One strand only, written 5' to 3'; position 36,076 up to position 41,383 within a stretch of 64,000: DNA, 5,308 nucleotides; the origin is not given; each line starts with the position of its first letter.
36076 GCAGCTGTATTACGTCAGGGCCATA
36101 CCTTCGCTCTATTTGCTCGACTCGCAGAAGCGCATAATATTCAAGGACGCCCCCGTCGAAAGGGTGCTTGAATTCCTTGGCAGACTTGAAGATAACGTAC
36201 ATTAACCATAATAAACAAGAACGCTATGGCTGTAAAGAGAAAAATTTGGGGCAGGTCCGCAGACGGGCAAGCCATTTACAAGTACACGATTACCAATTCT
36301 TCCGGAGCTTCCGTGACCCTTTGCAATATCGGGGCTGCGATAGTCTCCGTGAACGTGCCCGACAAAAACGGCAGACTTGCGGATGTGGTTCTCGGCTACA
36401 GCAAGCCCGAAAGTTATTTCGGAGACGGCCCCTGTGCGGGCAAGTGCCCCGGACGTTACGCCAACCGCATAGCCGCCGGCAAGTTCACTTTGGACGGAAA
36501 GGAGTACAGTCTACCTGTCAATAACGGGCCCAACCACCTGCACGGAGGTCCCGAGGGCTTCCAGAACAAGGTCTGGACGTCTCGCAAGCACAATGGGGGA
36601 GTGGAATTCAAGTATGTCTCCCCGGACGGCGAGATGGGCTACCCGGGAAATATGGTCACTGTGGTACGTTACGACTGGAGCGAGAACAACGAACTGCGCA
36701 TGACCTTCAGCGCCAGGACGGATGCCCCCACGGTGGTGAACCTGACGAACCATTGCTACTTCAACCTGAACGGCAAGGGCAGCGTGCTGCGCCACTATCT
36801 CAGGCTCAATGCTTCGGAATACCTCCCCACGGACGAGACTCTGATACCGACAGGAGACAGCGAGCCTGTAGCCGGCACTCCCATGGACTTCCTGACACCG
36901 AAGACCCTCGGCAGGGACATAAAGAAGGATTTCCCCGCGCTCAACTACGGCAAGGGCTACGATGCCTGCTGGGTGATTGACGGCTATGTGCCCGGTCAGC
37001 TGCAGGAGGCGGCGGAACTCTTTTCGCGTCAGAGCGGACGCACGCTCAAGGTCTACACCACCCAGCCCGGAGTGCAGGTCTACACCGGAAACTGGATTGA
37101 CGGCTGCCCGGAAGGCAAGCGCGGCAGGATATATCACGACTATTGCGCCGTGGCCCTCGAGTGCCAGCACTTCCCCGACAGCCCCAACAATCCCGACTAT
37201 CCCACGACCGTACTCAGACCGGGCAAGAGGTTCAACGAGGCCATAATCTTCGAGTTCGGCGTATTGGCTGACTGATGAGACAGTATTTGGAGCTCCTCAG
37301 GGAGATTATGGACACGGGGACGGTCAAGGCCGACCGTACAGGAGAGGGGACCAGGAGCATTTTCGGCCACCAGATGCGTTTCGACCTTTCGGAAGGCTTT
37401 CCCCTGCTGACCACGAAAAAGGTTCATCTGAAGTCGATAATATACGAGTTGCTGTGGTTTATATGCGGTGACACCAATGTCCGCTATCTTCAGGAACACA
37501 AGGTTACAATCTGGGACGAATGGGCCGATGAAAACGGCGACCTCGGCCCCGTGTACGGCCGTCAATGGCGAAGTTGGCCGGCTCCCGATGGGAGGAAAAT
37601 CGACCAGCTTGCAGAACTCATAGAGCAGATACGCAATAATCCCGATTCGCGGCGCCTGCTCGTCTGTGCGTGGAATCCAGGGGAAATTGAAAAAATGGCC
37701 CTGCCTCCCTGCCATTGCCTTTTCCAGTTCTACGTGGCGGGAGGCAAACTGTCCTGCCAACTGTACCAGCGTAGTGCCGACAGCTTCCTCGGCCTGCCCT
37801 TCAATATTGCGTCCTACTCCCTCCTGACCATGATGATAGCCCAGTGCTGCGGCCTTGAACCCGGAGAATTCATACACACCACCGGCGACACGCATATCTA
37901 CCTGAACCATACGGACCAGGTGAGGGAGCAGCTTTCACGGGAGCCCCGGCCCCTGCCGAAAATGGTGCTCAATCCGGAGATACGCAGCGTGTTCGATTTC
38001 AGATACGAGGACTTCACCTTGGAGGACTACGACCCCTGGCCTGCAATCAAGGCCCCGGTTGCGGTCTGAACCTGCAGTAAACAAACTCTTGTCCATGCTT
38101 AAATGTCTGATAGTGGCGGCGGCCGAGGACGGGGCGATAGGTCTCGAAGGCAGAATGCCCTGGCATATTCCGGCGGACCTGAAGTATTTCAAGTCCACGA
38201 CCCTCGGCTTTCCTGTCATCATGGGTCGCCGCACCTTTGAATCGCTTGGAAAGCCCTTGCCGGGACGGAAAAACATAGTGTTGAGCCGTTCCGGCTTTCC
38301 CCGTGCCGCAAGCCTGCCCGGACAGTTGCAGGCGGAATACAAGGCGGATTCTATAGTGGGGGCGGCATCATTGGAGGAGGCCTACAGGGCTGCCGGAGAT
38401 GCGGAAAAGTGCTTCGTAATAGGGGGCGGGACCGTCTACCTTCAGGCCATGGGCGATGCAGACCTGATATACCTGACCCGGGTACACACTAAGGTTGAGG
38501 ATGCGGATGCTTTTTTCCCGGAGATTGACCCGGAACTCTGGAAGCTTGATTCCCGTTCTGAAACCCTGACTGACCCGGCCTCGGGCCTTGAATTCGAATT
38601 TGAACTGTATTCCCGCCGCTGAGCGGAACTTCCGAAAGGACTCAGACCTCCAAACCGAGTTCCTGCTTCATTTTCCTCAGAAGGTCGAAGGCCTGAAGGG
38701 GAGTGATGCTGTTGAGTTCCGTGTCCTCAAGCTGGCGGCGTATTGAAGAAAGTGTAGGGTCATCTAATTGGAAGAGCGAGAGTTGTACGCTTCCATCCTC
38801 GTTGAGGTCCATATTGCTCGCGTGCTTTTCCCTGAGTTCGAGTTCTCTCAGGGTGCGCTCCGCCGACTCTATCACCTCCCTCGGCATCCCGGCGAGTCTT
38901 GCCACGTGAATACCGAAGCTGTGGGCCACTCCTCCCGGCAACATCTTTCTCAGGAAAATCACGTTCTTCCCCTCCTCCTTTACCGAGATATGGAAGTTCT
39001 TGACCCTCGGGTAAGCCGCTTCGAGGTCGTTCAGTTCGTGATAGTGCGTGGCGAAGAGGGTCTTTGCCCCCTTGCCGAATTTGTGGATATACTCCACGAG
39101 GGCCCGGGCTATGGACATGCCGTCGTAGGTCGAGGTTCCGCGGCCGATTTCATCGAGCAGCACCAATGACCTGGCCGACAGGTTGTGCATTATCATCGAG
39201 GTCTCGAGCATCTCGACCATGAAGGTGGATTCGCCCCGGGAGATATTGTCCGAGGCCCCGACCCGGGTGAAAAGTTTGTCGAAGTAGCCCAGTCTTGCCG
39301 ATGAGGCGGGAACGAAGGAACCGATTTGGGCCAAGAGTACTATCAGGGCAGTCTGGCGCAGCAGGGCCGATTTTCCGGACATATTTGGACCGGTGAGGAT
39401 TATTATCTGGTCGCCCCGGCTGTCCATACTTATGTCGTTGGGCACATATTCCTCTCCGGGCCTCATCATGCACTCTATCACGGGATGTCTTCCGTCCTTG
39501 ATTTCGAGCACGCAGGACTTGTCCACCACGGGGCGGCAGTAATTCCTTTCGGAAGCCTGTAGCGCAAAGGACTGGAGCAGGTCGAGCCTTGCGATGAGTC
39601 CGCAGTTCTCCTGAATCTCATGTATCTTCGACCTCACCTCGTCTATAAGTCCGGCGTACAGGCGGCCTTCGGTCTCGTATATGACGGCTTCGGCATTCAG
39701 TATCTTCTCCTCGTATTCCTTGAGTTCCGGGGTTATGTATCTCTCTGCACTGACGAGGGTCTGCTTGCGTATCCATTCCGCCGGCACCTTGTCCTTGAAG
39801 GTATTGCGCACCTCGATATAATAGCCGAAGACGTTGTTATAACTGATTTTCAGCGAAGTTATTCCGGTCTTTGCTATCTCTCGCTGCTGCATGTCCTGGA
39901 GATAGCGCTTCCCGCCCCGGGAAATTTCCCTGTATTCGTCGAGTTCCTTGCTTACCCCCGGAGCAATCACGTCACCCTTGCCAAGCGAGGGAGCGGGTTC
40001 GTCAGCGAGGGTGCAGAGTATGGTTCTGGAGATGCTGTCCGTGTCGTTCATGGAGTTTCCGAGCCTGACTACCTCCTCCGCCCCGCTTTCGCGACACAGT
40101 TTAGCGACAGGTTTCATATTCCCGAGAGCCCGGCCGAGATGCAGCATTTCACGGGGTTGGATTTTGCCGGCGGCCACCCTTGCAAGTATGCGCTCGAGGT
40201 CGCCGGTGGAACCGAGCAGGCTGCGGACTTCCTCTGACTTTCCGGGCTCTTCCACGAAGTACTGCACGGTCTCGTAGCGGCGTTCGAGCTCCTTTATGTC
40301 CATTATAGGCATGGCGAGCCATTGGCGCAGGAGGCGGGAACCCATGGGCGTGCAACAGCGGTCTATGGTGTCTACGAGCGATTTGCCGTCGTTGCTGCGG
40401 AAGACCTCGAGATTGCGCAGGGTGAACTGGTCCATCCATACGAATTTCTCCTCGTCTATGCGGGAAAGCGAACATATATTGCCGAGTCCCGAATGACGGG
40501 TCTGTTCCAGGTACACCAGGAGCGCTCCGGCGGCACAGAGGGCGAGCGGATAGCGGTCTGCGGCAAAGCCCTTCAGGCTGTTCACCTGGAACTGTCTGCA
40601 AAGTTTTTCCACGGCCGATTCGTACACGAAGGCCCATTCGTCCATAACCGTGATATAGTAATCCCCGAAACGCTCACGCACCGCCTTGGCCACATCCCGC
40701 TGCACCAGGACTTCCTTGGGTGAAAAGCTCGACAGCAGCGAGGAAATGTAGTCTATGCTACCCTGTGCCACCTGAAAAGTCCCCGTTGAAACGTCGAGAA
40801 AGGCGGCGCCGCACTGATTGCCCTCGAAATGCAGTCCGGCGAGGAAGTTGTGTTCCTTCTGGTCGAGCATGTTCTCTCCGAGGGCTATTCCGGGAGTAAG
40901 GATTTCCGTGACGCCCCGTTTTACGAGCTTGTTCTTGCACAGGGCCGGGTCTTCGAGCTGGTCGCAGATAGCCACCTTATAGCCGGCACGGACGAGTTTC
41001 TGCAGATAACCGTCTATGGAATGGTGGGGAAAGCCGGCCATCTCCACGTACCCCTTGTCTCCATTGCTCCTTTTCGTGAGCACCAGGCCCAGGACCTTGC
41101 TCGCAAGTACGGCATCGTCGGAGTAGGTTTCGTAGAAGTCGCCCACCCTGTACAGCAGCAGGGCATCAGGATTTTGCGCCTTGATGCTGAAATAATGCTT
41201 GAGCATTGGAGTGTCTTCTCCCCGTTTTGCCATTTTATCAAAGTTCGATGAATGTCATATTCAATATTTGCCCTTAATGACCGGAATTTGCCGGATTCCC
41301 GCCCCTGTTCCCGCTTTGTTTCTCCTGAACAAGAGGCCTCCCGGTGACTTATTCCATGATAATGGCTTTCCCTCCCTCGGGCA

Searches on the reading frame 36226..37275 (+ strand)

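Call 64: search_protein_families(library=pfam, proteins=[window:36226-37275:+], max_evalue=0.00001)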
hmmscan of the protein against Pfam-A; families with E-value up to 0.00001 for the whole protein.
window:36226-37275:+ (349 aa): 1 family
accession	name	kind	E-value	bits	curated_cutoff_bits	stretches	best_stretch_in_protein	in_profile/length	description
PF01263.26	Aldose_epim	-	2.8e-85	286.7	27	1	19-341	2-297/299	Aldose 1-epimerase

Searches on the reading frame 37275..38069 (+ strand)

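Call 64: search_protein_families(library=pfam, proteins=[window:37275-38069:+], max_evalue=0.00001)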
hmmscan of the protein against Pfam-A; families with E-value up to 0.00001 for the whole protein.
window:37275-38069:+ (264 aa): 1 family
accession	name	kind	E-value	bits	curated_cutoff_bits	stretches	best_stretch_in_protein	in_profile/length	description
PF00303.24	Thymidylat_synt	-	2.1e-128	427.5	24.3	1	2-264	1-266/266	Thymidylate synthase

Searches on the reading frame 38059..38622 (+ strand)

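Call 64: search_protein_families(library=pfam, proteins=[window:38059-38622:+], max_evalue=0.00001)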
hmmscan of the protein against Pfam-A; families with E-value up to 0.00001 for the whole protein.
window:38059-38622:+ (187 aa): 1 family
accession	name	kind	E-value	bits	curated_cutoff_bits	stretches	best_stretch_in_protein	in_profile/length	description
PF00186.24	DHFR_1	-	3.4e-48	163.8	25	1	17-186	4-159/159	Dihydrofolate reductase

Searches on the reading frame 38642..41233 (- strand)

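Call 64: search_protein_families(library=pfam, proteins=[window:38642-41233:-], max_evalue=0.00001)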
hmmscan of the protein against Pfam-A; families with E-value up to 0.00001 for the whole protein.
window:38642-41233:- (863 aa): 5 families
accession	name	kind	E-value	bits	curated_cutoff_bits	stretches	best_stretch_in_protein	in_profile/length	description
PF00488.27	MutS_V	-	1.5e-78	263.5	30.2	1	611-799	1-188/188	MutS domain V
PF05192.23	MutS_III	-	1.3e-42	146.7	34.1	1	271-557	2-194/194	MutS domain III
PF01624.25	MutS_I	-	2.6e-37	127.9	20.6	1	8-118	1-110/113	MutS domain I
PF05190.23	MutS_IV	-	7.3e-27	93.9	22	1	426-515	1-90/92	MutS family domain IV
PF05188.22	MutS_II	-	3e-21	76.7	25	1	129-253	1-132/133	MutS domain II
